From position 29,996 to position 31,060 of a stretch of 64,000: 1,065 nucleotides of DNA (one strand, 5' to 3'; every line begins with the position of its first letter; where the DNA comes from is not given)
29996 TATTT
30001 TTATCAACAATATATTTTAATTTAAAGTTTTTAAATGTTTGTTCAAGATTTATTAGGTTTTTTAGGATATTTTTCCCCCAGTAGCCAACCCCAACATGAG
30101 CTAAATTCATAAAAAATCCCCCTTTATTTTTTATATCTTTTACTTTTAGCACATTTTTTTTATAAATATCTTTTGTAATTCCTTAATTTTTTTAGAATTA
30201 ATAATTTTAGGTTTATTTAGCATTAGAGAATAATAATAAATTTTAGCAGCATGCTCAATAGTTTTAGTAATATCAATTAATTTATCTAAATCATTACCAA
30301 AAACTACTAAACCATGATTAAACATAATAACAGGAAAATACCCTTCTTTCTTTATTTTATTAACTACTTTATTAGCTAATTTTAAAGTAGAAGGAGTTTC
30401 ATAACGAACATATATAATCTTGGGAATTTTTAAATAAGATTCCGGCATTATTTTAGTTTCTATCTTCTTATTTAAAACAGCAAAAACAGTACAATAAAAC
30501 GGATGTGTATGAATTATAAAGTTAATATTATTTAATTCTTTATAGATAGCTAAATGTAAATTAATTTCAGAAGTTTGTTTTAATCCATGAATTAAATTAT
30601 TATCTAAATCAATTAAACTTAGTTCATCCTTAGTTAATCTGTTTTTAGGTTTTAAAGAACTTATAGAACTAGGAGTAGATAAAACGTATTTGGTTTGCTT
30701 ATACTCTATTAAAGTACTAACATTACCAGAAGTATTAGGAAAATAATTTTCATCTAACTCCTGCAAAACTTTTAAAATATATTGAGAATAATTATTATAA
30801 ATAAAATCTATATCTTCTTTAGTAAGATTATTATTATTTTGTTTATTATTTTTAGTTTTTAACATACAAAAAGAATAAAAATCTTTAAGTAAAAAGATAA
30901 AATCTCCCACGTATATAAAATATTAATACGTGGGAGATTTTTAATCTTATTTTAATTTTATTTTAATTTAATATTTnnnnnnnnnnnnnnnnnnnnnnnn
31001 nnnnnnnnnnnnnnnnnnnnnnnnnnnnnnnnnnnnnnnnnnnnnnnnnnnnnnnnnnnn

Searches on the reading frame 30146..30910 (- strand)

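Call 9: search_protein_families(library=pfam, proteins=[window:30146-30910:-], max_evalue=0.001)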
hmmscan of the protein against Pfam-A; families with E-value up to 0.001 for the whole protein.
window:30146-30910:- (254 aa): 1 family
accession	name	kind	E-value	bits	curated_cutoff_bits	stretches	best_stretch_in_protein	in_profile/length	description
PF00596.27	Aldolase_II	-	2.2e-29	103.1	22.2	1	54-226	13-183/183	Class II Aldolase and Adducin N-terminal domain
